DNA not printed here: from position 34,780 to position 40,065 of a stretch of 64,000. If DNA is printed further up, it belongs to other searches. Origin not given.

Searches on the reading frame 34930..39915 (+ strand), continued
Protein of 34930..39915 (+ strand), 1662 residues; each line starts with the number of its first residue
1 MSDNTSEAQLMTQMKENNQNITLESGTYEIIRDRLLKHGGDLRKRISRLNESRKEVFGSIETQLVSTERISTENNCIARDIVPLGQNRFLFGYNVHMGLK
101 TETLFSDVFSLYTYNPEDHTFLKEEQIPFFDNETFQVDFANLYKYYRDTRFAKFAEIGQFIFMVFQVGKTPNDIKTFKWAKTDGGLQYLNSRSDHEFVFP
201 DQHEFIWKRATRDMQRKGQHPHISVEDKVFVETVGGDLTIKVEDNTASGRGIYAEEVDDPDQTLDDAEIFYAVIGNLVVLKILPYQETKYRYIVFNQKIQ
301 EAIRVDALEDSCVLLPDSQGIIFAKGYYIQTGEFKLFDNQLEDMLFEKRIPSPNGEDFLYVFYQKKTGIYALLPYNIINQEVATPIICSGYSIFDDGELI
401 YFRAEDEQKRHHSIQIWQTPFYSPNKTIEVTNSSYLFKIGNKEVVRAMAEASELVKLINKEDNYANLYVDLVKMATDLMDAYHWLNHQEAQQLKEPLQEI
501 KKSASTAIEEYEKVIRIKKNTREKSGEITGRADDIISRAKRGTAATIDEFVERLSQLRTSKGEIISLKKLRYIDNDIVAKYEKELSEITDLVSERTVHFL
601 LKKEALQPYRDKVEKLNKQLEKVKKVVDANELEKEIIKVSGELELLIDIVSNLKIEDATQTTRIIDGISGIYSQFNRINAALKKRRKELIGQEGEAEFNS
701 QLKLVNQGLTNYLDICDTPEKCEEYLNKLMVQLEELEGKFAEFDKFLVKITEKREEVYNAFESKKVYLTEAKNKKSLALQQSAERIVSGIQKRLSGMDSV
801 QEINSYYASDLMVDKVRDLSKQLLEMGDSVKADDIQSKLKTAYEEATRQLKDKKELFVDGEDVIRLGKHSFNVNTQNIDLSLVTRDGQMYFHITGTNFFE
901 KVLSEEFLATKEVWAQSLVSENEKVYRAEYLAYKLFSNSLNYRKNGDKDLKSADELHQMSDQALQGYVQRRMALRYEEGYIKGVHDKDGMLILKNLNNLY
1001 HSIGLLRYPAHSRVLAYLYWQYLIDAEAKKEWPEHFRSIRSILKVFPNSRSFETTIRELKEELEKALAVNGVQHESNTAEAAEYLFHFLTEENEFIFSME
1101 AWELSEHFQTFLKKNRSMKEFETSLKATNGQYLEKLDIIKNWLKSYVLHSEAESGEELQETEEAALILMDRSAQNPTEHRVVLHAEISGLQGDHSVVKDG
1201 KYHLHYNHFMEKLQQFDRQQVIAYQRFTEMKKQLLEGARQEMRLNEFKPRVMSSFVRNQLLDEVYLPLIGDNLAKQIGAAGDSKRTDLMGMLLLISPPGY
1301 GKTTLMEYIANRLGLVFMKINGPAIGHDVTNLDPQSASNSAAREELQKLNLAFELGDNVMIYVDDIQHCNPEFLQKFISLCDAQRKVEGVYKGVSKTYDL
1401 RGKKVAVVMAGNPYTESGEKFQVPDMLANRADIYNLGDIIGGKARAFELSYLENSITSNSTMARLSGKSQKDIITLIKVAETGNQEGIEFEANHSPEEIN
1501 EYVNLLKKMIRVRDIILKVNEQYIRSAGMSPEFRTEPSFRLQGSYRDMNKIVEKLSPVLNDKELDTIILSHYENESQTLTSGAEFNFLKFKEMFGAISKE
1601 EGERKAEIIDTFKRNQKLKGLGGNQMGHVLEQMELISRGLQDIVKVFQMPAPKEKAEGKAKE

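Call 26: find_homologous_proteins(query=window:34930-39915:+)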
Query window:34930-39915:+ (1662 aa): 5631 proteins with E <= 0.001 among 8000 candidates; the best 120 are listed.
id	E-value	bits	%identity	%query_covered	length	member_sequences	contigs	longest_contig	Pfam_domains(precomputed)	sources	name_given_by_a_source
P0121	0.0e+0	3449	93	99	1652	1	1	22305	PF12458.14,PF00004.36,PF07728.21,PF25472.2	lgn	-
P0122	0.0e+0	3408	91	99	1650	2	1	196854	PF12458.14,PF00004.36,PF07728.21,PF25472.2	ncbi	-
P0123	0.0e+0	3334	90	99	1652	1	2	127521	PF12458.14,PF00004.36,PF07728.21,PF25472.2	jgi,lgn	jgi:MoxR-like ATPase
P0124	0.0e+0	3005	80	99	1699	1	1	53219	PF12458.14,PF00004.36,PF25472.2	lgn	-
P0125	0.0e+0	2694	73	99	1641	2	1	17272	PF12458.14,PF00004.36,PF07728.21,PF25472.2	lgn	-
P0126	0.0e+0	2680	72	99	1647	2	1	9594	PF12458.14,PF00004.36,PF07728.21,PF25472.2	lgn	-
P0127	0.0e+0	2669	71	98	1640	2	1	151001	PF12458.14,PF00004.36,PF07728.21,PF25472.2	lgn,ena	-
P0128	0.0e+0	2666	72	98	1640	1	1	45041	PF12458.14,PF00004.36,PF07728.21,PF25472.2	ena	-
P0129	0.0e+0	2655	71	99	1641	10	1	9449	PF12458.14,PF00004.36,PF07728.21,PF25472.2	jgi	jgi:hypothetical protein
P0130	0.0e+0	2632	70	99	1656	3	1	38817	PF12458.14,PF00004.36,PF07728.21,PF25472.2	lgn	-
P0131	0.0e+0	2545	69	98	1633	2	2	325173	PF12458.14,PF00004.36,PF05496.19,PF07728.21,PF25472.2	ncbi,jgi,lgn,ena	-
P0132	0.0e+0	2519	68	98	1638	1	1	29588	PF12458.14,PF00004.36,PF25472.2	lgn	-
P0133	0.0e+0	2498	67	98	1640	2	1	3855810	PF12458.14,PF00004.36,PF07728.21,PF25472.2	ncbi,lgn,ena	-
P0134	0.0e+0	2451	66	98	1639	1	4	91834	PF12458.14,PF00004.36,PF07728.21,PF25472.2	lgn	-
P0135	0.0e+0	2441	65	99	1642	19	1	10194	PF12458.14,PF00004.36,PF07728.21,PF25472.2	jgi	jgi:hypothetical protein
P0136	0.0e+0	2392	64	98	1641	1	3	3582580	PF12458.14,PF00004.36,PF05496.19,PF07728.21,PF25472.2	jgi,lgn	jgi:MoxR-like ATPase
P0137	0.0e+0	2362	64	98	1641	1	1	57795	PF12458.14,PF00004.36,PF13401.13,PF07728.21,PF25472.2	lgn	-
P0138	0.0e+0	2357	64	98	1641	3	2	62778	PF12458.14,PF00004.36,PF07728.21,PF25472.2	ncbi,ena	-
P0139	0.0e+0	2348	63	98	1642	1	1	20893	PF12458.14,PF00004.36,PF07728.21,PF25472.2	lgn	-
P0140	0.0e+0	2325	63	98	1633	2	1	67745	PF12458.14,PF00004.36,PF07728.21,PF25472.2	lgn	-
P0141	0.0e+0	2288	61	98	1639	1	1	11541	PF12458.14,PF00004.36,PF07728.21,PF25472.2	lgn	-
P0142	0.0e+0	2282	62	98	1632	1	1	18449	PF12458.14,PF00004.36,PF07728.21,PF25472.2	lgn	-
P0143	0.0e+0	2280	62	99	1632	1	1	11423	PF12458.14,PF00004.36,PF05496.19,PF07728.21,PF25472.2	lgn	-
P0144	0.0e+0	2277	62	98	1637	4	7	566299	PF12458.14,PF00004.36,PF07728.21,PF25472.2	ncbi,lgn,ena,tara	tara:strand:- start:374 stop:5287 length:4914 start_codon:yes stop_codon:yes gene_type:complete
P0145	0.0e+0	2268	64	94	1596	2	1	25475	PF12458.14,PF00004.36,PF25472.2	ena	-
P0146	0.0e+0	2240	61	98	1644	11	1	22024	PF12458.14,PF00004.36,PF05496.19,PF07728.21,PF25472.2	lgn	-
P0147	0.0e+0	2226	60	98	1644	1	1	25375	PF12458.14,PF00004.36,PF05496.19,PF07728.21,PF25472.2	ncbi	-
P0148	0.0e+0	2207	60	98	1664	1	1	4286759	PF12458.14,PF00004.36,PF13401.13,PF07728.21,PF25472.2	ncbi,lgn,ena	-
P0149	0.0e+0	2198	60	98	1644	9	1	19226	PF12458.14,PF00004.36,PF05496.19,PF25472.2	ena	-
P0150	0.0e+0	2195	60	98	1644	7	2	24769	PF12458.14,PF00004.36,PF05496.19,PF07728.21,PF25472.2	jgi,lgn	jgi:MoxR-like ATPase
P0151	0.0e+0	2183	60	98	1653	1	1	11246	PF12458.14,PF00004.36,PF07728.21,PF25472.2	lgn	-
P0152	0.0e+0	2182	59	98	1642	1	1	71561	PF12458.14,PF00004.36,PF25472.2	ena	-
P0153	0.0e+0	2165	58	99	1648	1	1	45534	PF12458.14,PF00004.36,PF05496.19,PF07728.21,PF25472.2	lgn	-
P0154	0.0e+0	2142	58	98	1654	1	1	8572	PF12458.14,PF00004.36,PF07728.21,PF25472.2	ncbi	ncbi:MAG: DNA repair ATPase [Bacteroidota bacterium]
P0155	0.0e+0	2136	58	99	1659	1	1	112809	PF12458.14,PF00004.36,PF07728.21,PF25472.2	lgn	-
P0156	0.0e+0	2131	56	99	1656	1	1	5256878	PF12458.14,PF00004.36,PF05496.19,PF07728.21,PF25472.2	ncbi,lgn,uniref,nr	ncbi:DNA repair ATPase [Pontibacter sp. SGAir0037]|uniref:DNA repair ATPase n=1 Tax=Pontibacter sp. 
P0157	0.0e+0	2131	58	99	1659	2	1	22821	PF12458.14,PF00004.36,PF07728.21,PF25472.2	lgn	-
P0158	0.0e+0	2130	58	99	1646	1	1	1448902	PF12458.14,PF00004.36,PF07728.21,PF25472.2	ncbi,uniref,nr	ncbi:DNA repair ATPase [Fulvivirgaceae bacterium BMA10]|uniref:DNA repair ATPase n=1 Tax=Splendidivi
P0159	0.0e+0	2126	58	99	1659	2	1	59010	PF12458.14,PF00004.36,PF25472.2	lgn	-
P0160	0.0e+0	2122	57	99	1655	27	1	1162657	PF12458.14,PF00004.36,PF25472.2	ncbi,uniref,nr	ncbi:DNA repair ATPase [Pontibacter sp. JH31]|uniref:DNA repair ATPase n=1 Tax=Pontibacter aquaedesi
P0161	0.0e+0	2118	58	98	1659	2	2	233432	PF12458.14,PF00004.36,PF25472.2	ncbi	ncbi:MAG: DNA repair ATPase [Roseivirga sp.]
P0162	0.0e+0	2118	57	99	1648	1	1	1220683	PF12458.14,PF00004.36,PF25472.2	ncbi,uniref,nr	ncbi:DNA repair ATPase [Pontibacter sp. BT310]|uniref:DNA repair ATPase n=1 Tax=Pontibacter populi T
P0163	0.0e+0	2118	58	98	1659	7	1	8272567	PF12458.14,PF00004.36,PF25472.2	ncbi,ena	-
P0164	0.0e+0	2117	56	99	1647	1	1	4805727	PF12458.14,PF00004.36,PF25472.2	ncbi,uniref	ncbi:DNA repair ATPase [Pontibacter sp. MBLB2868]|uniref:DNA repair ATPase n=1 Tax=Pontibacter sp. M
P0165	0.0e+0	2115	58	99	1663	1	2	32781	PF12458.14,PF00004.36,PF25472.2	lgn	-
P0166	0.0e+0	2115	58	98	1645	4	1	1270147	PF12458.14,PF00004.36,PF25472.2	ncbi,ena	-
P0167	0.0e+0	2114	58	98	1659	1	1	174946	PF12458.14,PF00004.36,PF25472.2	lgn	-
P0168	0.0e+0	2110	58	98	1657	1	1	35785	PF12458.14,PF00004.36,PF07728.21,PF25472.2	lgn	-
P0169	0.0e+0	2110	57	99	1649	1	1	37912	PF12458.14,PF00004.36,PF13401.13,PF07728.21,PF25472.2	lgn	-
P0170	0.0e+0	2109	57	99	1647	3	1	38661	PF12458.14,PF00004.36,PF25472.2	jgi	jgi:hypothetical protein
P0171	0.0e+0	2109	57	99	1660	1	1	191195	PF12458.14,PF00004.36,PF25472.2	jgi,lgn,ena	-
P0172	0.0e+0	2106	59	98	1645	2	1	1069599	PF12458.14,PF00004.36,PF05496.19,PF07728.21,PF25472.2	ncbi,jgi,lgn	jgi:MoxR-like ATPase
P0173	0.0e+0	2104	57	98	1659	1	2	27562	PF12458.14,PF00004.36,PF07728.21,PF25472.2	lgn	-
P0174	0.0e+0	2103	57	98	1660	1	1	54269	PF12458.14,PF00004.36,PF25472.2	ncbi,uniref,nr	ncbi:DNA repair ATPase [Botryobacter ruber]|uniref:DNA repair ATPase n=1 Tax=Botryobacter ruber TaxI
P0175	0.0e+0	2098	58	98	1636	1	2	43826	PF12458.14,PF00004.36,PF07728.21,PF25472.2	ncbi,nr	ncbi:MAG: DNA repair ATPase [Bacteroidota bacterium]|nr:DNA repair ATPase [Bacteroidota bacterium]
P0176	0.0e+0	2097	57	98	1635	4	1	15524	PF12458.14,PF00004.36,PF13401.13,PF07728.21,PF25472.2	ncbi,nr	ncbi:MAG TPA: AAA family ATPase [Cytophagales bacterium]|nr:AAA family ATPase [Cytophagales bacteriu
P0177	0.0e+0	2095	58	98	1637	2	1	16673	PF12458.14,PF00004.36,PF13401.13,PF07728.21,PF25472.2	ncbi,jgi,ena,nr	ncbi:MAG TPA: DNA repair ATPase [Cryomorphaceae bacterium]|nr:DNA repair ATPase [Cryomorphaceae bact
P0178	0.0e+0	2090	57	99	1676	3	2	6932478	PF12458.14,PF00004.36,PF07728.21,PF25472.2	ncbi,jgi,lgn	jgi:hypothetical protein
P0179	0.0e+0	2087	58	98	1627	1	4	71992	PF12458.14,PF00004.36,PF07728.21,PF25472.2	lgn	-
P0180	0.0e+0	2086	56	99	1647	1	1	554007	PF12458.14,PF00004.36,PF13401.13,PF07728.21,PF25472.2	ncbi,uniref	ncbi:DNA repair ATPase [Adhaeribacter terreus]|uniref:DNA repair ATPase n=1 Tax=Adhaeribacter terreu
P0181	0.0e+0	2086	56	99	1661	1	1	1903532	PF12458.14,PF00004.36,PF25472.2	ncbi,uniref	ncbi:DNA repair ATPase [Nibribacter koreensis]|uniref:DNA repair ATPase n=1 Tax=Nibribacter koreensi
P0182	0.0e+0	2086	57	98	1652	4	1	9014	PF12458.14,PF00004.36,PF07728.21,PF25472.2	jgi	-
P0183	0.0e+0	2086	57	98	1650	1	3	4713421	PF12458.14,PF00004.36,PF25472.2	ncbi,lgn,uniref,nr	ncbi:DNA repair ATPase [Pontibacter akesuensis]|uniref:ATPase family associated with various cellula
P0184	0.0e+0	2085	57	99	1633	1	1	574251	PF12458.14,PF00004.36,PF07728.21,PF25472.2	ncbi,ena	-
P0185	0.0e+0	2084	56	98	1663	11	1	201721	PF12458.14,PF00004.36,PF25472.2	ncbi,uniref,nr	ncbi:DNA repair ATPase [Rufibacter sp. XAAS-G3-1]|uniref:DNA repair ATPase n=1 Tax=Rufibacter sp. XA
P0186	0.0e+0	2081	56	99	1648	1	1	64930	PF12458.14,PF00004.36,PF25472.2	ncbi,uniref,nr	ncbi:AAA family ATPase [Pontibacter qinzhouensis]|uniref:AAA family ATPase n=1 Tax=Pontibacter qinzh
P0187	0.0e+0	2081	57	98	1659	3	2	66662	PF12458.14,PF00004.36,PF07728.21,PF25472.2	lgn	-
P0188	0.0e+0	2080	57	98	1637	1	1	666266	PF12458.14,PF00004.36,PF13401.13,PF07728.21,PF25472.2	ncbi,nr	ncbi:DNA repair ATPase [Cryomorphaceae bacterium 1068]|nr:DNA repair ATPase [Cryomorphaceae bacteriu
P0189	0.0e+0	2075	56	98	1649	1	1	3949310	PF12458.14,PF00004.36,PF13401.13,PF07728.21,PF25472.2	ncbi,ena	-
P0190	0.0e+0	2074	56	98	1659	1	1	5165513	PF12458.14,PF00004.36,PF25472.2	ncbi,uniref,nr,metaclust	ncbi:DNA repair ATPase [Rufibacter tibetensis]|uniref:AAA family ATPase n=1 Tax=Rufibacter tibetensi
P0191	0.0e+0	2073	56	99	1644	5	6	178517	PF12458.14,PF00004.36,PF07728.21,PF25472.2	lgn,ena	-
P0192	0.0e+0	2073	57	98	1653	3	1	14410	PF12458.14,PF00004.36,PF07728.21,PF25472.2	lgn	-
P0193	0.0e+0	2070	57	98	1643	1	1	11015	PF12458.14,PF00004.36,PF07728.21,PF25472.2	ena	-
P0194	0.0e+0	2068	56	98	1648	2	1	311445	PF12458.14,PF00004.36,PF07728.21,PF25472.2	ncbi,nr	ncbi:ATPase AAA [Rufibacter glacialis]|nr:ATPase AAA [Rufibacter glacialis]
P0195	0.0e+0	2068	56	99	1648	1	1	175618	PF12458.14,PF00004.36,PF25472.2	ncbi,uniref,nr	ncbi:DNA repair ATPase [Pontibacter beigongshangensis]|uniref:DNA repair ATPase n=1 Tax=Pontibacter 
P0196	0.0e+0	2067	56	98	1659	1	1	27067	PF12458.14,PF00004.36,PF25472.2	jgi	jgi:hypothetical protein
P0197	0.0e+0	2067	56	99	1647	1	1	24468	PF12458.14,PF00004.36,PF07728.21,PF25472.2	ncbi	-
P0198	0.0e+0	2066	56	99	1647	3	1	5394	PF12458.14,PF00004.36,PF07728.21,PF25472.2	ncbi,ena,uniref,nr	ncbi:MAG: FIG01123212: hypothetical protein [uncultured Adhaeribacter sp.]|uniref:AAA+ ATPase domain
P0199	0.0e+0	2064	57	98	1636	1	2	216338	PF12458.14,PF00004.36,PF05496.19,PF07728.21,PF25472.2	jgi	-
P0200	0.0e+0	2063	55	98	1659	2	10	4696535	PF12458.14,PF00004.36,PF25472.2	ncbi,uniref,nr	ncbi:DNA repair ATPase [Rufibacter sp. LB8]|uniref:DNA repair ATPase n=1 Tax=Rufibacter sp. LB8 TaxI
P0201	0.0e+0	2063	57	98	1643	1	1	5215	PF12458.14,PF00004.36,PF07728.21,PF25472.2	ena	-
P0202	0.0e+0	2062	56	98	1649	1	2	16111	PF12458.14,PF00004.36,PF13401.13,PF25472.2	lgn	-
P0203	0.0e+0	2059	56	98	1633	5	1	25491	PF12458.14,PF00004.36,PF05496.19,PF07728.21,PF25472.2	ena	-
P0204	0.0e+0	2059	55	99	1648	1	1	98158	PF12458.14,PF00004.36,PF25472.2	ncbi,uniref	ncbi:DNA repair ATPase [Pontibacter sp. 13R65]|uniref:DNA repair ATPase n=1 Tax=Pontibacter sp. 13R6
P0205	0.0e+0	2056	56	97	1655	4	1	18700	PF12458.14,PF00004.36,PF13401.13,PF07728.21,PF25472.2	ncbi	-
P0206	0.0e+0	2056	56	98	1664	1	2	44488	PF12458.14,PF00004.36,PF07728.21,PF25472.2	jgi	jgi:MoxR-like ATPase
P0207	0.0e+0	2054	57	98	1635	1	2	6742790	PF12458.14,PF00004.36,PF07728.21,PF25472.2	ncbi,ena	-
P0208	0.0e+0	2054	56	98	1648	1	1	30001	PF12458.14,PF00004.36,PF05496.19,PF07728.21,PF25472.2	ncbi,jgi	-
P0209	0.0e+0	2052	55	98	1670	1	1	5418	PF12458.14,PF00004.36,PF13401.13,PF07728.21,PF25472.2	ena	-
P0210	0.0e+0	2052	55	98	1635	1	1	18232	PF12458.14,PF00004.36,PF05496.19,PF07728.21,PF25472.2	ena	-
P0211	0.0e+0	2051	57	98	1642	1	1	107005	PF12458.14,PF00004.36,PF07728.21,PF25472.2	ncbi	-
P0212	0.0e+0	2049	55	99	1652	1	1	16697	PF12458.14,PF00004.36,PF25472.2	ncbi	ncbi:MAG: DNA repair ATPase [Adhaeribacter sp.]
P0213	0.0e+0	2049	56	98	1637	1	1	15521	PF12458.14,PF00004.36,PF07728.21,PF25472.2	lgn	-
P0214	0.0e+0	2047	56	98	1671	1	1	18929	PF12458.14,PF00004.36,PF13401.13,PF05496.19,PF07728.21,PF25472.2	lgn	-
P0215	0.0e+0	2047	57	98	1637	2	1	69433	PF12458.14,PF00004.36,PF13401.13,PF05496.19,PF07728.21,PF25472.2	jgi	-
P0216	0.0e+0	2046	56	98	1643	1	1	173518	PF12458.14,PF00004.36,PF25472.2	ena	-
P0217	0.0e+0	2046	56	98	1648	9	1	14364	PF12458.14,PF00004.36,PF05496.19,PF07728.21,PF25472.2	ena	-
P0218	0.0e+0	2045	56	98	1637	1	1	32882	PF12458.14,PF00004.36,PF07728.21,PF25472.2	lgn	-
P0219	0.0e+0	2044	56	98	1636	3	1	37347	PF12458.14,PF00004.36,PF25472.2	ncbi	-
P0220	0.0e+0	2044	56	98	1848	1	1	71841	PF12458.14,PF00004.36,PF07728.21,PF25472.2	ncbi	-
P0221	0.0e+0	2043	56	98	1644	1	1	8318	PF12458.14,PF00004.36,PF07728.21,PF25472.2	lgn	-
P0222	0.0e+0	2041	57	98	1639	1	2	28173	PF12458.14,PF00004.36,PF07728.21,PF25472.2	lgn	-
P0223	0.0e+0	2039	56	98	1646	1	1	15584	PF12458.14,PF00004.36,PF07728.21,PF25472.2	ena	-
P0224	0.0e+0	2038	56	98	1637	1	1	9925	PF12458.14,PF00004.36,PF13401.13,PF07728.21,PF25472.2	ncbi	-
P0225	0.0e+0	2036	56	98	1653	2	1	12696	PF12458.14,PF00004.36,PF25472.2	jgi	-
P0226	0.0e+0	2036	56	98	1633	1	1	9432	PF12458.14,PF00004.36,PF05496.19,PF07728.21,PF25472.2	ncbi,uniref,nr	ncbi:AAA family ATPase [Fulvivirga sp. RKSG066]|uniref:DNA repair ATPase n=1 Tax=Fulvivirga aurantia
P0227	0.0e+0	2035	56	98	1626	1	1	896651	PF12458.14,PF00004.36,PF13401.13,PF07728.21,PF25472.2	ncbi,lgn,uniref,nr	ncbi:ATPase family associated with various cellular activities (AAA) [Catalinimonas alkaloidigena]|u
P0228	0.0e+0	2034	56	98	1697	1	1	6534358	PF12458.14,PF00004.36,PF07728.21,PF25472.2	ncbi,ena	-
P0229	0.0e+0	2033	56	99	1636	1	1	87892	PF12458.14,PF00004.36,PF07728.21,PF25472.2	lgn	-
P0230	0.0e+0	2033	56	99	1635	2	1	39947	PF12458.14,PF00004.36,PF13401.13,PF07728.21,PF25472.2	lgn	-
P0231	0.0e+0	2031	56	98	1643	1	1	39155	PF12458.14,PF00004.36,PF05496.19,PF25472.2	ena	-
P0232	0.0e+0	2030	56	98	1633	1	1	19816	PF12458.14,PF00004.36,PF07728.21,PF25472.2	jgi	-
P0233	0.0e+0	2029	56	99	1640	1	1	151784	PF12458.14,PF00004.36,PF05496.19,PF07728.21,PF25472.2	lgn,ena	-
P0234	0.0e+0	2029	55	98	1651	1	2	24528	PF12458.14,PF00004.36,PF25472.2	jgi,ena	-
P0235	0.0e+0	2028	55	98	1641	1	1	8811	PF12458.14,PF00004.36,PF07728.21,PF25472.2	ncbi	-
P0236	0.0e+0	2027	55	98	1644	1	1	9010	PF12458.14,PF00004.36,PF07728.21,PF25472.2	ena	-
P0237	0.0e+0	2027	55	98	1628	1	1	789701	PF12458.14,PF00004.36,PF25472.2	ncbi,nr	ncbi:MAG: DNA repair ATPase [Bacteroidia bacterium]|nr:DNA repair ATPase [Bacteroidia bacterium]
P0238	0.0e+0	2026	56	99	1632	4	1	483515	PF12458.14,PF00004.36,PF07728.21,PF25472.2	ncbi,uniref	ncbi:DNA repair ATPase [Carboxylicivirga sp. RSCT41]|uniref:DNA repair ATPase n=1 Tax=Carboxylicivir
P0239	0.0e+0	2026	56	98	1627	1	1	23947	PF12458.14,PF00004.36,PF25472.2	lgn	-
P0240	0.0e+0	2026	56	98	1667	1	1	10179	PF12458.14,PF00004.36,PF05496.19,PF07728.21,PF25472.2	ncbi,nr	ncbi:MAG: DNA repair ATPase [Microscillaceae bacterium]|nr:DNA repair ATPase [Microscillaceae bacter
